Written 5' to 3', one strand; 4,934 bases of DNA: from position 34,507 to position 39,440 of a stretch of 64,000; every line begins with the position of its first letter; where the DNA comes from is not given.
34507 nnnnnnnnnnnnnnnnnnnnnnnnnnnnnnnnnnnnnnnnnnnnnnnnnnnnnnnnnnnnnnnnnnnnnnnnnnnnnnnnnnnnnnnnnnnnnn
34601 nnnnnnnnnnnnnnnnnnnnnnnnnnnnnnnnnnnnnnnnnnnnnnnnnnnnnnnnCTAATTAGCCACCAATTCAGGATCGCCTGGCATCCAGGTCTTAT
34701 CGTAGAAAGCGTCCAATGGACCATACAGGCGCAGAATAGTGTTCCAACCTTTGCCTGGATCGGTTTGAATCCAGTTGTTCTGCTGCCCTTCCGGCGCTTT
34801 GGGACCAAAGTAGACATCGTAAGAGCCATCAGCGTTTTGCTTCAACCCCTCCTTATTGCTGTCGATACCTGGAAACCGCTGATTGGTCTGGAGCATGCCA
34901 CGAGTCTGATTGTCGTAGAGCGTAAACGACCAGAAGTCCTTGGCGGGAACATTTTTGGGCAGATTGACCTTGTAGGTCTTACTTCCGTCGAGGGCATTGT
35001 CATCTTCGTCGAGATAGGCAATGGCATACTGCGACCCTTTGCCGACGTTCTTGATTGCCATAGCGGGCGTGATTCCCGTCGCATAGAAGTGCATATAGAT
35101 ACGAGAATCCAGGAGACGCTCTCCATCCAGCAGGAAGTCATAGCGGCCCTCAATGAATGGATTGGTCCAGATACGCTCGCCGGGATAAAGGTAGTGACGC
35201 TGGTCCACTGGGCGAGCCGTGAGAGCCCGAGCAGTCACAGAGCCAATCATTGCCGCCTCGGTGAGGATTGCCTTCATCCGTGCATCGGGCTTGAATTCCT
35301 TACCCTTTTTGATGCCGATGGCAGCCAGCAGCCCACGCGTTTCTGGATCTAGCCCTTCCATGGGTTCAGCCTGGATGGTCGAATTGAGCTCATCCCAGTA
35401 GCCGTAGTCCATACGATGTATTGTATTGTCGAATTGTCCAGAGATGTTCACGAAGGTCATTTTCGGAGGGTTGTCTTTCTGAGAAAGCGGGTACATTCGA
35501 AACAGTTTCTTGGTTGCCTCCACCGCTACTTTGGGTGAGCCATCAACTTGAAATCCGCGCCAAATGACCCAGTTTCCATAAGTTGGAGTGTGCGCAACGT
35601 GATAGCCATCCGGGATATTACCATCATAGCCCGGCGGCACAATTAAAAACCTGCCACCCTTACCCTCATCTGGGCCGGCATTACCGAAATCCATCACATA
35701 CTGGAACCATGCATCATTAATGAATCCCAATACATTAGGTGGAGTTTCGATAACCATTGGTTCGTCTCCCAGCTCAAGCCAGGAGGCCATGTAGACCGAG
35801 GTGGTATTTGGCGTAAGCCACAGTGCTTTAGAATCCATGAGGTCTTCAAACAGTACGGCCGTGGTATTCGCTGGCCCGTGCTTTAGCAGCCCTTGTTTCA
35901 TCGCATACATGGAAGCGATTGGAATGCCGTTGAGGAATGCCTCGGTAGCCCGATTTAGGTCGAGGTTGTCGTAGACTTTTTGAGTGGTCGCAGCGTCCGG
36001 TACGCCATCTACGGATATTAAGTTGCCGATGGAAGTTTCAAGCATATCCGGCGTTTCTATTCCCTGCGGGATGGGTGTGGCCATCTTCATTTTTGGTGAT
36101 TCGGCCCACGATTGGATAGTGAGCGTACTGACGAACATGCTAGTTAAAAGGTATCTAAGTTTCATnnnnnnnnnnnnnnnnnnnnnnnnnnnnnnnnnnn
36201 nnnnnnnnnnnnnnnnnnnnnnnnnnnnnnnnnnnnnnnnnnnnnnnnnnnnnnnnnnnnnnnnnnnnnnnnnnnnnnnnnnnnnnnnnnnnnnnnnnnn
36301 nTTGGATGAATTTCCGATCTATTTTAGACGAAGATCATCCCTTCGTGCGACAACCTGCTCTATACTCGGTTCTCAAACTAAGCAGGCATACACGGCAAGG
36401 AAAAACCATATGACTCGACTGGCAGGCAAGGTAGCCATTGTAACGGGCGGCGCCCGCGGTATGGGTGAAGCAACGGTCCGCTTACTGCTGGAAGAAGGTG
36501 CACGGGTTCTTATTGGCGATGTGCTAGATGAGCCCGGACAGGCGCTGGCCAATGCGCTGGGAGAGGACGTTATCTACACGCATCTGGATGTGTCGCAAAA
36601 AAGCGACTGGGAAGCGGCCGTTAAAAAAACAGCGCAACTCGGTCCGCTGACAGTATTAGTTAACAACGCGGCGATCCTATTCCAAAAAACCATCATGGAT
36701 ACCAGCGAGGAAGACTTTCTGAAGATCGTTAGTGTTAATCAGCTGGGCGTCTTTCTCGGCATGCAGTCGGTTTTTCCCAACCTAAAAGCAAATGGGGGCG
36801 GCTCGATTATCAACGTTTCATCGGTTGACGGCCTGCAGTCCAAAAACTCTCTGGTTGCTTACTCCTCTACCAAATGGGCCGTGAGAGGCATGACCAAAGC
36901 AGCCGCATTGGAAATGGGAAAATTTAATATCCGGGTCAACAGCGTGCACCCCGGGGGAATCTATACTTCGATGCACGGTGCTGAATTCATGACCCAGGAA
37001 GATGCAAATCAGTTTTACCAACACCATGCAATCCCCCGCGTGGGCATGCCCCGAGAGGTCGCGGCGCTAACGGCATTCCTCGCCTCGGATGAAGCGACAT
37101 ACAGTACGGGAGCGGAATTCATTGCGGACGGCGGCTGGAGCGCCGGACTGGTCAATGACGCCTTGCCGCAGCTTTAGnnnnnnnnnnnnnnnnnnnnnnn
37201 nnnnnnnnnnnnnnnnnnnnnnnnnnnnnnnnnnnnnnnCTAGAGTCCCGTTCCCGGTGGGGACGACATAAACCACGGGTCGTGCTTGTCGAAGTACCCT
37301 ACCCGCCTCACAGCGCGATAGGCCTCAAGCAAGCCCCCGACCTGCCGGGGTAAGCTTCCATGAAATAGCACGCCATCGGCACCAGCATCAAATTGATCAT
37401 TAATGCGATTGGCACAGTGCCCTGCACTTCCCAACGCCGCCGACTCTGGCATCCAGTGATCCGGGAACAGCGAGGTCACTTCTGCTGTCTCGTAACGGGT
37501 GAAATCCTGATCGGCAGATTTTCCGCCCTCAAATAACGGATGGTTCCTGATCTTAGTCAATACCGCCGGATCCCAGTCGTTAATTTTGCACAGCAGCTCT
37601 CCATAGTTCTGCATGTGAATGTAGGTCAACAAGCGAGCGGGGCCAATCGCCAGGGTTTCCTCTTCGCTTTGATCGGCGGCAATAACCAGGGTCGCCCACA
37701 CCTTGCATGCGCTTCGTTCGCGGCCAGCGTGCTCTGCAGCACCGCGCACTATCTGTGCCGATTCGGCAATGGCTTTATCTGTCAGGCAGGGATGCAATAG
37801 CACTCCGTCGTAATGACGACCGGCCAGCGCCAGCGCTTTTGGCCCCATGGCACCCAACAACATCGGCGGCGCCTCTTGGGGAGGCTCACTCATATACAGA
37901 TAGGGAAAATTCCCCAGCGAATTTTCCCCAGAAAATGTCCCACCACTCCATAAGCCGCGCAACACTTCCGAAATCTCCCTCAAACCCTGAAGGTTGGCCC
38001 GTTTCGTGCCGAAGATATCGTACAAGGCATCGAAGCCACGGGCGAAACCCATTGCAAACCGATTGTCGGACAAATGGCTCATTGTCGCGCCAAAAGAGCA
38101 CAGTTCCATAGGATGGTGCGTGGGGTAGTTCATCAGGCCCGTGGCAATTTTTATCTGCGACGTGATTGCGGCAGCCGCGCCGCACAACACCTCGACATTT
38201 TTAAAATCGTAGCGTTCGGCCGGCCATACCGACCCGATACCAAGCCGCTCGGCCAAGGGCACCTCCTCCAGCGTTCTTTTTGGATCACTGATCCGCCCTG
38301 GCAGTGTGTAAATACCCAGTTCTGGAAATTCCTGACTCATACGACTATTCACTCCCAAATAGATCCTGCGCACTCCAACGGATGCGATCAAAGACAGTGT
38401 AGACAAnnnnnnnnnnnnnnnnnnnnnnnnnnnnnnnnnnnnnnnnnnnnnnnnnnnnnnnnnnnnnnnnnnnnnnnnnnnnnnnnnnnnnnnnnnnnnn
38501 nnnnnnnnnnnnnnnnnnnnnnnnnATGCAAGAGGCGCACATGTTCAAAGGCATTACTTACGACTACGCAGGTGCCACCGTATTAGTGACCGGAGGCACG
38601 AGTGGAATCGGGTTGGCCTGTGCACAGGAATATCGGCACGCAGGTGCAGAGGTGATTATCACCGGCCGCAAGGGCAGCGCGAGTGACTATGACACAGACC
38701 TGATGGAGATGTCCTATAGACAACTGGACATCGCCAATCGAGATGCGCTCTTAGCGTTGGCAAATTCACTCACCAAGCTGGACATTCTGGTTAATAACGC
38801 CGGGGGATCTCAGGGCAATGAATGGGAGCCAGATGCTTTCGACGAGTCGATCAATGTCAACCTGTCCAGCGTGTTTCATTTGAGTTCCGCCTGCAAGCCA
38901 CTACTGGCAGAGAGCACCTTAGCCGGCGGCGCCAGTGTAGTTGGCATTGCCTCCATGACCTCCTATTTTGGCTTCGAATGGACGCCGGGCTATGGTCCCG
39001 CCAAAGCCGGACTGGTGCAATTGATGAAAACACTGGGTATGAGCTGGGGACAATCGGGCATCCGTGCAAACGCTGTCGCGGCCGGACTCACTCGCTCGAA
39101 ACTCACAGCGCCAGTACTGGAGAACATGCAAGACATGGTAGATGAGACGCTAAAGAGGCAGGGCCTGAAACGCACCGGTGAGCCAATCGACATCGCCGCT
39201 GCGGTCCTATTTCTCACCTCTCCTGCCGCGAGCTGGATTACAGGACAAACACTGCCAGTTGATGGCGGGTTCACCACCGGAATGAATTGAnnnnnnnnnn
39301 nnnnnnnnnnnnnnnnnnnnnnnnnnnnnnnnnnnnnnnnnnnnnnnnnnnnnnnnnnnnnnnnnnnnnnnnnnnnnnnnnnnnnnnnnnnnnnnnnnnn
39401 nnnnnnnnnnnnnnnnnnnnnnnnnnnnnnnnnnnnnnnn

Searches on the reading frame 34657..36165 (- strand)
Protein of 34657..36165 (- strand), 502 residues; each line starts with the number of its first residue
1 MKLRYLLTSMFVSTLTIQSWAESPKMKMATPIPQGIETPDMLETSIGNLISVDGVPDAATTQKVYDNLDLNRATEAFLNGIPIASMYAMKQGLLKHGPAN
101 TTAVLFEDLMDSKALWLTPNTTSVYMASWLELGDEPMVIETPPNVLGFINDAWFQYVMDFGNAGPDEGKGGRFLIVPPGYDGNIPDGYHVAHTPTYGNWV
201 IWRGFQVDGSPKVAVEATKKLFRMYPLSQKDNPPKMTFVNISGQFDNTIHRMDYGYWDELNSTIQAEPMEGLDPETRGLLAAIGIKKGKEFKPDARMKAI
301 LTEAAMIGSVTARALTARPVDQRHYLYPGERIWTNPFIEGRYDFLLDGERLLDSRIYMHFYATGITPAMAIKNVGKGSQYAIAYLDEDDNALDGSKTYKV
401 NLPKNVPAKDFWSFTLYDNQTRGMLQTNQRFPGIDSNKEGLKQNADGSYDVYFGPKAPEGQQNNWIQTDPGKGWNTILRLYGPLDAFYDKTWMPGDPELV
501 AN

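Call 24: search_protein_families(library=pfam, proteins=[window:34657-36165:-], max_evalue=0.00001)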
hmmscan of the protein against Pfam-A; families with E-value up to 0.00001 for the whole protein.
window:34657-36165:- (502 aa): 2 families
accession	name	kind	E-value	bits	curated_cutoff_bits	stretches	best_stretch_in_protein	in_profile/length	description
PF06742.16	DUF1214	-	2e-32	112.5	25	1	378-483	2-110/112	Protein of unknown function (DUF1214)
PF06863.17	DUF1254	-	7.5e-24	84.9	22.2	1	110-226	11-133/133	Protein of unknown function (DUF1254)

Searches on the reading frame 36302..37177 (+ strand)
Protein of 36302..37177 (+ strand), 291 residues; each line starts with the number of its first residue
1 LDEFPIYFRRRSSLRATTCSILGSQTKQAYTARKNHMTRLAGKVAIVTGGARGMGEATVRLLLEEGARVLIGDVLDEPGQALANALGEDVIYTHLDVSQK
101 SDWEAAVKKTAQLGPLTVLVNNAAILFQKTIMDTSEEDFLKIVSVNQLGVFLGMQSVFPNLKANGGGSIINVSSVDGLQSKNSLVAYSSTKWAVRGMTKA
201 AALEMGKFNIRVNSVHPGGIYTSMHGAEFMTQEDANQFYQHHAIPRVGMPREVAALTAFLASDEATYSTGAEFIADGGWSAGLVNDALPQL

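Call 24: search_protein_families(library=pfam, proteins=[window:36302-37177:+], max_evalue=0.00001)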
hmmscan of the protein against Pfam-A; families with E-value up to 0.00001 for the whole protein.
window:36302-37177:+ (291 aa): 3 families
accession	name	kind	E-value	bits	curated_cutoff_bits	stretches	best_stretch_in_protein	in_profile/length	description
PF13561.12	adh_short_C2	-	4.6e-54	183.9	27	1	51-280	3-236/236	Enoyl-(Acyl carrier protein) reductase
PF00106.31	adh_short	-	9.6e-52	175.7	26.6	1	43-228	1-190/195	short chain dehydrogenase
PF08659.16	KR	-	1.1e-08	35.7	22.6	1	45-190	3-152/180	KR domain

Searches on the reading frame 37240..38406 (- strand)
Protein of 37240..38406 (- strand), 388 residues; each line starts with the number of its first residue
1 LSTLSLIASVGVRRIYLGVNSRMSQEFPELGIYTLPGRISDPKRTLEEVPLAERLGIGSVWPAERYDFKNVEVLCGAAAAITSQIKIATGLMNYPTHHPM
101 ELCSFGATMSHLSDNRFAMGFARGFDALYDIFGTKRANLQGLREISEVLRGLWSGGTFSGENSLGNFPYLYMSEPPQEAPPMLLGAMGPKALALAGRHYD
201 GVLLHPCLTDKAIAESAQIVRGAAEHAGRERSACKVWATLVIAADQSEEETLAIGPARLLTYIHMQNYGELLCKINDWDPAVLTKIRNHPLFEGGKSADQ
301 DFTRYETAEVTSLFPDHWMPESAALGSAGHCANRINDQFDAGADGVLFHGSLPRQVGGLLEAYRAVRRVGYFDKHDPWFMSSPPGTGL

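Call 24: search_protein_families(library=pfam, proteins=[window:37240-38406:-], max_evalue=0.00001)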
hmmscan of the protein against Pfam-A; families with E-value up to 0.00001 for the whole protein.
window:37240-38406:- (388 aa): 1 family
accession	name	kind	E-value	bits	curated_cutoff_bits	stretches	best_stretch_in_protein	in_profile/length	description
PF00296.26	Bac_luciferase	-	3.7e-42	145.2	27.9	1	40-344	20-313/314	Luciferase-like monooxygenase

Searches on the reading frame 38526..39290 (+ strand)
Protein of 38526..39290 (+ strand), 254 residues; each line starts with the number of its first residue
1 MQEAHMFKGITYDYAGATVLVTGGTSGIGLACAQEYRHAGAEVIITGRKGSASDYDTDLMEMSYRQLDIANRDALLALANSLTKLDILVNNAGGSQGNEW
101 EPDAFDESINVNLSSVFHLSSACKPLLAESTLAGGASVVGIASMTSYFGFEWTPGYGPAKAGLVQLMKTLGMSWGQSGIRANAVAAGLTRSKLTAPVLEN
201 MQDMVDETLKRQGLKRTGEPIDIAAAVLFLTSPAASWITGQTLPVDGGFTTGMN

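Call 24: search_protein_families(library=pfam, proteins=[window:38526-39290:+], max_evalue=0.00001)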
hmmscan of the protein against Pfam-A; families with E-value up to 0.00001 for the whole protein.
window:38526-39290:+ (254 aa): 3 families
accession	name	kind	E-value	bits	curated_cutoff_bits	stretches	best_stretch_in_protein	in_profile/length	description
PF13561.12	adh_short_C2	-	1.6e-47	162.5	27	1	26-250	6-236/236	Enoyl-(Acyl carrier protein) reductase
PF00106.31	adh_short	-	9.3e-34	117.1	26.6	1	18-200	2-193/195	short chain dehydrogenase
PF01370.27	Epimerase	-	1.1e-07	31.9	20.9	1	19-140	1-120/240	NAD dependent epimerase/dehydratase family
